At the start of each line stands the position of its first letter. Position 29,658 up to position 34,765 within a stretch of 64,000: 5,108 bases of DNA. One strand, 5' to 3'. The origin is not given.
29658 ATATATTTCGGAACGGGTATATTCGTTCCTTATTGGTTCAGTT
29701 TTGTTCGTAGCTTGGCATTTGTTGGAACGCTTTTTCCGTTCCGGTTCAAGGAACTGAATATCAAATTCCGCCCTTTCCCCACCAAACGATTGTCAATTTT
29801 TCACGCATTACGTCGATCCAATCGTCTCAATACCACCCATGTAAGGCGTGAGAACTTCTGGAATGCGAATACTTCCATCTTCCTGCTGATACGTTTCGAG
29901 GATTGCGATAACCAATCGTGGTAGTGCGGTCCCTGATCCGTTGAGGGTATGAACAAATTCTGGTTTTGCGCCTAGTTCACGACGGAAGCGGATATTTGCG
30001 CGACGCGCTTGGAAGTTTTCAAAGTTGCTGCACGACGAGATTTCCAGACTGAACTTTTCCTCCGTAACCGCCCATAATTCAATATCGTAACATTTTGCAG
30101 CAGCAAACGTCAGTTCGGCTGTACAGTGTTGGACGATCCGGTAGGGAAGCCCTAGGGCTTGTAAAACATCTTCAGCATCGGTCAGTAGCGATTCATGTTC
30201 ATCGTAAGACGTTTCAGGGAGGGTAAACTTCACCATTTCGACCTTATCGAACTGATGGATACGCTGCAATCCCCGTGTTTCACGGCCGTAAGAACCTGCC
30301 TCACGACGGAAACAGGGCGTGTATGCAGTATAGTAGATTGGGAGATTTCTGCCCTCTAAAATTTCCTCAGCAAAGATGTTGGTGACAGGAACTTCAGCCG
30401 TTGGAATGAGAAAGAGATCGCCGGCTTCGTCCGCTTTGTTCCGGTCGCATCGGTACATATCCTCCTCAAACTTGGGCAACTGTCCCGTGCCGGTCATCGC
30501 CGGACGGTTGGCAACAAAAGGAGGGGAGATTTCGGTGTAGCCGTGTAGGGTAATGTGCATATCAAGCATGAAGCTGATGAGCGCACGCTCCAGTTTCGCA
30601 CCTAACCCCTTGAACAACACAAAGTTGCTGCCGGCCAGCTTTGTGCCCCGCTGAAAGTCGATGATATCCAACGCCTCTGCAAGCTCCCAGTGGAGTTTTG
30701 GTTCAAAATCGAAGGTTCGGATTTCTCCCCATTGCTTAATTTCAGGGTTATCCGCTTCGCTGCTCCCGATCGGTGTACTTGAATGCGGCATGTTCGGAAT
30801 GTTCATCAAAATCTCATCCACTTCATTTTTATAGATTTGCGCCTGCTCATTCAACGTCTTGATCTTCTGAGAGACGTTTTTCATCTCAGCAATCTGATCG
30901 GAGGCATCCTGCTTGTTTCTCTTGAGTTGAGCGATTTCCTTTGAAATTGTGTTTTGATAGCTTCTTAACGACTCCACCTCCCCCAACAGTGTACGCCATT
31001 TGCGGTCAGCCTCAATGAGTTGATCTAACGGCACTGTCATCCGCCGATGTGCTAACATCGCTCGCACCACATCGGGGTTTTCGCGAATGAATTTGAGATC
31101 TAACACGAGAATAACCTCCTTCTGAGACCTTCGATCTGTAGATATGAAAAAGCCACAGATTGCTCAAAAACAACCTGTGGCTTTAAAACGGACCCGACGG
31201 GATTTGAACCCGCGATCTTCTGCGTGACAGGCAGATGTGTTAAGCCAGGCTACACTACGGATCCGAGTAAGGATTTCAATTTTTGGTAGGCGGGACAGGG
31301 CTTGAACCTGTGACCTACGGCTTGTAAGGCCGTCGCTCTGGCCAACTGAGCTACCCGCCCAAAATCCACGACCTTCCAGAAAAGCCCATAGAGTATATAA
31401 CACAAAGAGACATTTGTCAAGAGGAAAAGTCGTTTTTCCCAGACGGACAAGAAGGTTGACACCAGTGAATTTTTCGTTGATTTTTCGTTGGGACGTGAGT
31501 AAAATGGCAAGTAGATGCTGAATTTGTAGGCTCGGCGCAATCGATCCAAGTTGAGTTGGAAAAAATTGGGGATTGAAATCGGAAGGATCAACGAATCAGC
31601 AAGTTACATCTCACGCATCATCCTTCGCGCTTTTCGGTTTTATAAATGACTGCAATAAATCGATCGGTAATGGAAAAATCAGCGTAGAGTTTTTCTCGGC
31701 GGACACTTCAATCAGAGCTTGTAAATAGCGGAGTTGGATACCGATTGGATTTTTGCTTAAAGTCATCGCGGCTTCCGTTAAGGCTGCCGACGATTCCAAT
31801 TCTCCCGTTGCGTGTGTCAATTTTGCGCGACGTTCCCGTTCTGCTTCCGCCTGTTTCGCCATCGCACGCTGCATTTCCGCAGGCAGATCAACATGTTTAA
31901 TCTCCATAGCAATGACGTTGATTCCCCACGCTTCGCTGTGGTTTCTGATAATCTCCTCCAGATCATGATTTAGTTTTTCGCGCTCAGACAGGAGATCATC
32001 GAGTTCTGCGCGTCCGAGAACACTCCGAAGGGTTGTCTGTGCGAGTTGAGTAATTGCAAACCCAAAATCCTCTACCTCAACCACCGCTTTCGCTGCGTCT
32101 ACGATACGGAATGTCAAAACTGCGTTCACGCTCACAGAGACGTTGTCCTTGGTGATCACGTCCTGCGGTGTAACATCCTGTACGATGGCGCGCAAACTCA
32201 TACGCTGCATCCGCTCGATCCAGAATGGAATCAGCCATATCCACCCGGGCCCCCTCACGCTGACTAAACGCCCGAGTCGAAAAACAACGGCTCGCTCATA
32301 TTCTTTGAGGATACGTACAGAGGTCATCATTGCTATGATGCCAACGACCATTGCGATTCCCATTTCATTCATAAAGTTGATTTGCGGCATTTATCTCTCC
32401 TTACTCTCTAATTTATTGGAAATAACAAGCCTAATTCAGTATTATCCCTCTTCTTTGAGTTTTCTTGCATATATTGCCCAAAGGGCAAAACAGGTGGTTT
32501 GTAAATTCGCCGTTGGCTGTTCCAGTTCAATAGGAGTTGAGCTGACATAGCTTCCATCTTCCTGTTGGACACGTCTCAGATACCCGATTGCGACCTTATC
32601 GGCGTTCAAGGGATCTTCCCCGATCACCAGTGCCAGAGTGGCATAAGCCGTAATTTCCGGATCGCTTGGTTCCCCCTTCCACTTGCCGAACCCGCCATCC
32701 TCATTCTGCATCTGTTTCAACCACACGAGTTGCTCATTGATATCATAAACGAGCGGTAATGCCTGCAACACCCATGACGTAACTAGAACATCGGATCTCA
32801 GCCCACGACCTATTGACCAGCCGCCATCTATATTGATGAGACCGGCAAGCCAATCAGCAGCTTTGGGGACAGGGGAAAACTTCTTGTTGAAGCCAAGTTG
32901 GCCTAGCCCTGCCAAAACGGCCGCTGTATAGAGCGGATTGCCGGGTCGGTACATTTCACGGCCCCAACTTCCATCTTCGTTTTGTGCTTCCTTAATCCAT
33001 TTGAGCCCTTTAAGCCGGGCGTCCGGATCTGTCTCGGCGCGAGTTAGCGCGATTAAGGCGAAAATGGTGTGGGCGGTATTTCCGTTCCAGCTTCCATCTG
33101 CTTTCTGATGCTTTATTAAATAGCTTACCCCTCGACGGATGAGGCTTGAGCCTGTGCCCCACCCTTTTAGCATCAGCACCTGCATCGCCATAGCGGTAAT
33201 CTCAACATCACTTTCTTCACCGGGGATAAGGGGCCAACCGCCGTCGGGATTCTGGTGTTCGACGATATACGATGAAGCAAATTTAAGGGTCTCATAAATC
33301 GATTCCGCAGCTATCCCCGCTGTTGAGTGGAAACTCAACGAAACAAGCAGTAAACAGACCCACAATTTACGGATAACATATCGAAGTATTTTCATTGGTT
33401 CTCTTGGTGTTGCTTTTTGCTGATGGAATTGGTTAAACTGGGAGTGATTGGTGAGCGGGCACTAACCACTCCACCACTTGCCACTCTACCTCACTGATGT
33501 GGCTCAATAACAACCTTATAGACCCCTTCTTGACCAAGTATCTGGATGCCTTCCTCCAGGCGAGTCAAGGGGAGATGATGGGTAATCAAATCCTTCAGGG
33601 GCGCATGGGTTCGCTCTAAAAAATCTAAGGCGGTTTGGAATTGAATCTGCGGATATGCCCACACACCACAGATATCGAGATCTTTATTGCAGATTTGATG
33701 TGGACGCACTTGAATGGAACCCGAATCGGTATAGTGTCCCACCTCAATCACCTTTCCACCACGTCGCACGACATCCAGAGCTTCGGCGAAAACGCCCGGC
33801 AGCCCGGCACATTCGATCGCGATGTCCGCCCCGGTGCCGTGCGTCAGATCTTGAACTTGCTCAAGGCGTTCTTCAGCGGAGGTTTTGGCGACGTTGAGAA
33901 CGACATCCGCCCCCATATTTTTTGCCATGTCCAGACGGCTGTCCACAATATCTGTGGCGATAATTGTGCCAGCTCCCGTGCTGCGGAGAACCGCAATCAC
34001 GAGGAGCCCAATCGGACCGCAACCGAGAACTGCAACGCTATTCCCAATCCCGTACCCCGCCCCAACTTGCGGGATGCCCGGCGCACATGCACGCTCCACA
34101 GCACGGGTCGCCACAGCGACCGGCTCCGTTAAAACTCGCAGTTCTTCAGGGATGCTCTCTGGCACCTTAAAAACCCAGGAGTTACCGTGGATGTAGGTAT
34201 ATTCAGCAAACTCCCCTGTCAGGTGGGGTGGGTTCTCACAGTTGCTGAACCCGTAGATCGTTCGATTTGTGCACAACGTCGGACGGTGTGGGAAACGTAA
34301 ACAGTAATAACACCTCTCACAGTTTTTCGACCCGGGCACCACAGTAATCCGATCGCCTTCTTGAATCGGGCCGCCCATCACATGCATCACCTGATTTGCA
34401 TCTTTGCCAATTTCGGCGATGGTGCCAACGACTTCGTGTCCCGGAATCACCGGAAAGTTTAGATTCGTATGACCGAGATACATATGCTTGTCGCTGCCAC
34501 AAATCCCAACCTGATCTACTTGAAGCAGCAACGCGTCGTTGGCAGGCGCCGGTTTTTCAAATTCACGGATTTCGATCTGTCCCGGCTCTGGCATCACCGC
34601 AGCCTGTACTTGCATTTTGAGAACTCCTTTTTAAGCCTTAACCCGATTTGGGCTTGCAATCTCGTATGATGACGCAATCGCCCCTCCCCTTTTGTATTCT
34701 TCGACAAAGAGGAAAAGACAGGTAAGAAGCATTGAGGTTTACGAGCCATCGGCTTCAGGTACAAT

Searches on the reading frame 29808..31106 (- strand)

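Call 36: search_protein_families(library=pfam, proteins=[window:29808-31106:-], max_evalue=0.001)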
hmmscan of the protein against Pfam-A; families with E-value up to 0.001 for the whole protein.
window:29808-31106:- (432 aa): 2 families
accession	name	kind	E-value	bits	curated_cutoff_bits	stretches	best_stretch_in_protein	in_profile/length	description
PF00587.30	tRNA-synt_2b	-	4.5e-37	128.3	29.3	1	218-406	1-179/179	tRNA synthetase class II core domain (G, H, P, S and T)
PF02403.27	Seryl_tRNA_N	-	7.1e-32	110.3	28.2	1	1-107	1-108/108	Seryl-tRNA synthetase N-terminal domain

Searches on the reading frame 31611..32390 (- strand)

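Call 36: search_protein_families(library=pfam, proteins=[window:31611-32390:-], max_evalue=0.001)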
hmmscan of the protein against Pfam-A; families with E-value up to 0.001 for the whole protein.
window:31611-32390:- (259 aa): 2 families
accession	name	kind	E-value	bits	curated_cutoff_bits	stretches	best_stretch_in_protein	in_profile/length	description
PF01145.31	Band_7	-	2.1e-38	132.5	23.6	1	27-197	2-175/176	SPFH domain / Band 7 family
PF13421.11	Band_7_1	-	1.7e-05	25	24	1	91-182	106-208/211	SPFH domain-Band 7 family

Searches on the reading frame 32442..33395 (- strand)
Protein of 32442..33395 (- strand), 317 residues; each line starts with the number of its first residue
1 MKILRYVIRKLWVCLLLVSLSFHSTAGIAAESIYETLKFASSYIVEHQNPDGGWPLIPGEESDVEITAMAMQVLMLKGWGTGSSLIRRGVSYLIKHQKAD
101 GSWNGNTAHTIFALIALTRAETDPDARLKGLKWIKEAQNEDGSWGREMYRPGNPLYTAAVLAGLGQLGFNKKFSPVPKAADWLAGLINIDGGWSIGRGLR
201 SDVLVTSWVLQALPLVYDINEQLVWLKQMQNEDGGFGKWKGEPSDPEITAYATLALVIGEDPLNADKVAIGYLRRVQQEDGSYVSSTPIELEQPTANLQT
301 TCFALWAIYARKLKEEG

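Call 36: search_protein_families(library=pfam, proteins=[window:32442-33395:-], max_evalue=0.001)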
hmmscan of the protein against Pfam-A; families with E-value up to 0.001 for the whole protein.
window:32442-33395:- (317 aa): 4 families
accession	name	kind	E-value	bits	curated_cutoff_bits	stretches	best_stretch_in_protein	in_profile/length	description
PF13243.12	SQHop_cyclase_C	-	9.3e-24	84.5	26.1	3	64-147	139-229/319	Squalene-hopene cyclase C-terminal domain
PF13249.12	SQHop_cyclase_N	-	4.7e-15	56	26.2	2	38-81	48-91/291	Squalene-hopene cyclase N-terminal domain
PF00432.27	Prenyltrans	-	5.1e-15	56.1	26.5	1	209-287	35-122/304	Prenyltransferase alpha-alpha toroid domain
PF07678.20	TED_complement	-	2.2e-06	27.5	22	0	32-106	60-136/312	A-macroglobulin TED domain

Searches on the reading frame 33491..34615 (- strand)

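Call 36: search_protein_families(library=pfam, proteins=[window:33491-34615:-], max_evalue=0.001)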
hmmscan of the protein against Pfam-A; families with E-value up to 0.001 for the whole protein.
window:33491-34615:- (374 aa): 4 families
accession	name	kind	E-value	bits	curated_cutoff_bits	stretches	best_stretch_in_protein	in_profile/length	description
PF00107.32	ADH_zinc_N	-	4.1e-28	98.4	31.8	1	201-334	1-128/129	Zinc-binding dehydrogenase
PF08240.17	ADH_N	-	3.3e-18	66.3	23.5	1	27-153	3-104/104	Alcohol dehydrogenase GroES-like domain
PF16912.11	Glu_dehyd_C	-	2.4e-14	53.8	34.9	1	159-358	3-199/211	Glucose dehydrogenase C-terminus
PF13602.12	ADH_zinc_N_2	-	0.00073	20.9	27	0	234-308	1-58/134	Zinc-binding dehydrogenase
